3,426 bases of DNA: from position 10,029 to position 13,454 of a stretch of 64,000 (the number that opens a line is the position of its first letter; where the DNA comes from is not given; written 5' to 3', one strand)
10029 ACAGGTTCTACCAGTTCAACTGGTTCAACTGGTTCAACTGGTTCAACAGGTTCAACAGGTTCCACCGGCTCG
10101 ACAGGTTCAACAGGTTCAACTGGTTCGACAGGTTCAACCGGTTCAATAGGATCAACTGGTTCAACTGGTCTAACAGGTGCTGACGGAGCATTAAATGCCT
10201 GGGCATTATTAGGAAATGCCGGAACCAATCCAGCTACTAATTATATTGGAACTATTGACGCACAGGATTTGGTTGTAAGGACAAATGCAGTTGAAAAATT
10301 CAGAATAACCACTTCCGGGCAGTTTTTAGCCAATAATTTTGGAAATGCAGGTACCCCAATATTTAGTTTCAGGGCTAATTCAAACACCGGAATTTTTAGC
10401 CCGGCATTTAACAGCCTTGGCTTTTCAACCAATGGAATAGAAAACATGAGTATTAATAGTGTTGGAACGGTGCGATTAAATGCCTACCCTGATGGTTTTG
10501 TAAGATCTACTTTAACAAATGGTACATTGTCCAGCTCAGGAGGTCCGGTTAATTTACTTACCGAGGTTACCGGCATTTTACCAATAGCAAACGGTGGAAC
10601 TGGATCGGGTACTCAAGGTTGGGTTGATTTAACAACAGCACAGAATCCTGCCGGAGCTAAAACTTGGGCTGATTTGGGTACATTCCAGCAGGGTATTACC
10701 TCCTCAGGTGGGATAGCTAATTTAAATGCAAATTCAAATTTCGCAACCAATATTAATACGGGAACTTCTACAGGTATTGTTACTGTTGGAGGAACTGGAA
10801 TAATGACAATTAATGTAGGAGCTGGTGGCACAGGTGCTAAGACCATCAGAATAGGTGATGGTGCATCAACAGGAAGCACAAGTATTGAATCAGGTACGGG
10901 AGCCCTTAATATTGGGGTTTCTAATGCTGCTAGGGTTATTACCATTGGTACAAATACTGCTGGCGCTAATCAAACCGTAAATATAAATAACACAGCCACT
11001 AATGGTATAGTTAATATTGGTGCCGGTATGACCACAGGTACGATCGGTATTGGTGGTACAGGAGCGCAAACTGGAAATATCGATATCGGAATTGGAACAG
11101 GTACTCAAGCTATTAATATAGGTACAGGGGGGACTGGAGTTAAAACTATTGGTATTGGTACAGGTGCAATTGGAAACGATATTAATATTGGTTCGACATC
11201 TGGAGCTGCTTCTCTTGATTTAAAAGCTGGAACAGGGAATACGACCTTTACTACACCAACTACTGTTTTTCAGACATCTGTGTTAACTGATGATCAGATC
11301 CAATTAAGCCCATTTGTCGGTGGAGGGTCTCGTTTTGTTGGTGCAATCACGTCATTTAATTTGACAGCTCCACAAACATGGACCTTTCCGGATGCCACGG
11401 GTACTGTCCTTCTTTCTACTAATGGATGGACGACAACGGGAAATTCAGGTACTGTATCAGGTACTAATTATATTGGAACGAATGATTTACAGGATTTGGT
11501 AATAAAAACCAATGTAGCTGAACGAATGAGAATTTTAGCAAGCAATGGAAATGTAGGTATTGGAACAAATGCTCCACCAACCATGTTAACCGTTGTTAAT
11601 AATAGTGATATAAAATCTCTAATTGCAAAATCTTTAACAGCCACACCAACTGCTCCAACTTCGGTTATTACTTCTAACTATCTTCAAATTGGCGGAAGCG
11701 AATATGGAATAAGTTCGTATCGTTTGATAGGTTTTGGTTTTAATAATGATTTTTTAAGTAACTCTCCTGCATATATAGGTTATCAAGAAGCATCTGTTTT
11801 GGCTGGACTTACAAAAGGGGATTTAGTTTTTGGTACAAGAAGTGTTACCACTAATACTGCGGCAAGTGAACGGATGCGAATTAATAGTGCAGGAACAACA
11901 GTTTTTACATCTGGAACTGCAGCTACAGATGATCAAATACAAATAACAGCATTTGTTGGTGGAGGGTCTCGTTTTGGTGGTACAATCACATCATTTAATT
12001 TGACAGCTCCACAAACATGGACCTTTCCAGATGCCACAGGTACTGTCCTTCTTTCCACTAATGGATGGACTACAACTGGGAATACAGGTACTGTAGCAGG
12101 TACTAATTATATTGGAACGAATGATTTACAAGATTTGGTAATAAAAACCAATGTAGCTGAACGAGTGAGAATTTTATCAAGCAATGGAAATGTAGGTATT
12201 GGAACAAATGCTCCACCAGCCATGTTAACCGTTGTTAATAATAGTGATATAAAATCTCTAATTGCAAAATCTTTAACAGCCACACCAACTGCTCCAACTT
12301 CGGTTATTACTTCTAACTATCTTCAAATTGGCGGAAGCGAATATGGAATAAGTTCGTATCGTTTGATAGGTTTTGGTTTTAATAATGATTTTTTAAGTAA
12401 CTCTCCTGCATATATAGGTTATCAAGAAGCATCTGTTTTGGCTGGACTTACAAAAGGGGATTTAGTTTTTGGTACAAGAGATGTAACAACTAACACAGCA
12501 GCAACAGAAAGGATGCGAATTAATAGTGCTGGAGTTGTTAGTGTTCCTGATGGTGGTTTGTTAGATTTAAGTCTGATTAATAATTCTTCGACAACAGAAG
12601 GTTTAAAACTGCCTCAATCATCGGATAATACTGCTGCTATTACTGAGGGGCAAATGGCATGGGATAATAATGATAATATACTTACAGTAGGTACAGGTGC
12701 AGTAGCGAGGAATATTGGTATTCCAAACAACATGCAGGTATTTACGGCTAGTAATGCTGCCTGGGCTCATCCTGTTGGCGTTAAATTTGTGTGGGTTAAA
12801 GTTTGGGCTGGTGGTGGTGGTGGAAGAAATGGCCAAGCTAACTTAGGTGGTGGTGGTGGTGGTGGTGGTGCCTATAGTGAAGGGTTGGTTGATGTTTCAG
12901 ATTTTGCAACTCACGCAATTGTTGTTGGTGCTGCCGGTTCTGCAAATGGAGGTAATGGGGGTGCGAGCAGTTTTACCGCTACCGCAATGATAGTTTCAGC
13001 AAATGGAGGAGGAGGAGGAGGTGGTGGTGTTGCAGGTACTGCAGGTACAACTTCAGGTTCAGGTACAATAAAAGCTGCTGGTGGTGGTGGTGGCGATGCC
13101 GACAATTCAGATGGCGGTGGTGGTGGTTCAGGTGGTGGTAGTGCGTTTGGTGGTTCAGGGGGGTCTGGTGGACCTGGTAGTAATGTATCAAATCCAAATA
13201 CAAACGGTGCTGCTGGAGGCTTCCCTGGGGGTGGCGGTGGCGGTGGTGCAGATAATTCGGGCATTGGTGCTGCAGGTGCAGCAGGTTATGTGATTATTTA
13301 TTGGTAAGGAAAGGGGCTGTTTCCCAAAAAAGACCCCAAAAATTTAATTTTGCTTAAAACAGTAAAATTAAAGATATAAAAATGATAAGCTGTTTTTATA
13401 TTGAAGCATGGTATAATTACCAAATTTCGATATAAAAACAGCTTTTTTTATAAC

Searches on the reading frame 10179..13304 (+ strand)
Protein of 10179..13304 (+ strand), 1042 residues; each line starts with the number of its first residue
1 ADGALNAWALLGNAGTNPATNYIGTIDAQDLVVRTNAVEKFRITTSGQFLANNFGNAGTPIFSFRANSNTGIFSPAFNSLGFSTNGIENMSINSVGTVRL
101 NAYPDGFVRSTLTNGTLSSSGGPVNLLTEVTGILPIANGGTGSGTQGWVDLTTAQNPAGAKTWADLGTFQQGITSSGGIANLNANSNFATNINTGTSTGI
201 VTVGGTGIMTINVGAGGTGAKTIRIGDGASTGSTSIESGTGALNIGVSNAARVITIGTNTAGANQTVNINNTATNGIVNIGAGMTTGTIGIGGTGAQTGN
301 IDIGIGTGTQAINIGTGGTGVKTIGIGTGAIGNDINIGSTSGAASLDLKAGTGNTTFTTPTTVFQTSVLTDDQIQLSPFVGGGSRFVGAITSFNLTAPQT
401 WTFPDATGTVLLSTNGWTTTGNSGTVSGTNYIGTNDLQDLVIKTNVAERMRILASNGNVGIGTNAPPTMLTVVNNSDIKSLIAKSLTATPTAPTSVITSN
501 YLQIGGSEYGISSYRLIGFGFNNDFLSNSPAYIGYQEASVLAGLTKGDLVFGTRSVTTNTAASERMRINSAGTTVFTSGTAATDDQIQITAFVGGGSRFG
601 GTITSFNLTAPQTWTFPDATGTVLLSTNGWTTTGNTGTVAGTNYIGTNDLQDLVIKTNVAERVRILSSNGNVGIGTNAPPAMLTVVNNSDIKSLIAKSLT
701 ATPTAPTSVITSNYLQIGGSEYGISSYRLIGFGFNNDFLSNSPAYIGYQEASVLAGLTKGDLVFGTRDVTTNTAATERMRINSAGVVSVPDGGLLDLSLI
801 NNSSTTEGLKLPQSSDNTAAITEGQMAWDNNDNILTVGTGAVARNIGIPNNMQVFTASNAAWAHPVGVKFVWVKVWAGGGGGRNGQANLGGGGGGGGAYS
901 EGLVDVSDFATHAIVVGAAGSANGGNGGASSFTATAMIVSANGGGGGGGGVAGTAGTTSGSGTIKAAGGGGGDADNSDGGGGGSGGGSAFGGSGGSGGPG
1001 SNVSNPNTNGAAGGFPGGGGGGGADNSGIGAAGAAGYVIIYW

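Call 44: search_protein_families(library=ncbifam, proteins=[window:10179-13304:+], max_evalue=0.01)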
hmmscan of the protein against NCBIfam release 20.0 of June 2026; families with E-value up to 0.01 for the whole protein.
window:10179-13304:+ (1042 aa): 0 families

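Call 49: search_protein_families(library=phrogs, proteins=[window:10179-13304:+], max_evalue=0.001)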
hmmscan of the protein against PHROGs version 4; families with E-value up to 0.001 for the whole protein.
window:10179-13304:+ (1042 aa): 2 families
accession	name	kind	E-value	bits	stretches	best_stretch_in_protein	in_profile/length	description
phrog_863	-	tail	2.9e-26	93.6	1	436-1042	32-603/690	tail fiber assembly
phrog_6202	-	tail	3.8e-10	40.5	1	486-1040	189-634/636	tail fiber protein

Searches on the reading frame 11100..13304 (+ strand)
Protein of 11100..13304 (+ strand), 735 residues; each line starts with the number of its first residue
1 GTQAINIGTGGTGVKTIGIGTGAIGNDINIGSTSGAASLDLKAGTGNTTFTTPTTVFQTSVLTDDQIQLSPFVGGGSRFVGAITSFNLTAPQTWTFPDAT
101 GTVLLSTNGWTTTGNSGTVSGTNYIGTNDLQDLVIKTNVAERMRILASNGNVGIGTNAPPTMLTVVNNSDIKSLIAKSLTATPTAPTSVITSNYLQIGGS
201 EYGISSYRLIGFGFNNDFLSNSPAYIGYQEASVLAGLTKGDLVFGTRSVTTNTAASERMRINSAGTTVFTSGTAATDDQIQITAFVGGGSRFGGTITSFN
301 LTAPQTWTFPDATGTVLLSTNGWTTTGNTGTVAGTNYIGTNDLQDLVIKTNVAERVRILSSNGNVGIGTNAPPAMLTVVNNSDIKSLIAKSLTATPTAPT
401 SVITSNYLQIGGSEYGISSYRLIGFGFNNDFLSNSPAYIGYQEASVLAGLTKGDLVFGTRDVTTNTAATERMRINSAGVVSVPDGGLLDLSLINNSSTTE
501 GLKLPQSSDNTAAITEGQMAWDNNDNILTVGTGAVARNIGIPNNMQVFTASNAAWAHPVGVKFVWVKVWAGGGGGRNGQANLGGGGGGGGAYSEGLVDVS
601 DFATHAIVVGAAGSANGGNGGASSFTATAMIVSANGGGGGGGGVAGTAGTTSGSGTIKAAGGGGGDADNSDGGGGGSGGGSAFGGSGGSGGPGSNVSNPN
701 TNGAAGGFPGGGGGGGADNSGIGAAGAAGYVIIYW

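Call 17: search_protein_families(library=pfam, proteins=[window:11100-13304:+], max_evalue=0.1)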
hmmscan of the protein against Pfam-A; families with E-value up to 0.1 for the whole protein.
window:11100-13304:+ (735 aa): 2 families
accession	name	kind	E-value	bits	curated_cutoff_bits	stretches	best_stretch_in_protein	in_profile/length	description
PF21722.4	Gly_rich_2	-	1.1e-09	39.1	24.3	1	551-735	4-225/226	Glycine-rich domain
PF06153.16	CdAMP_rec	-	0.0018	18.9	27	0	315-368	28-80/109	Cyclic-di-AMP receptor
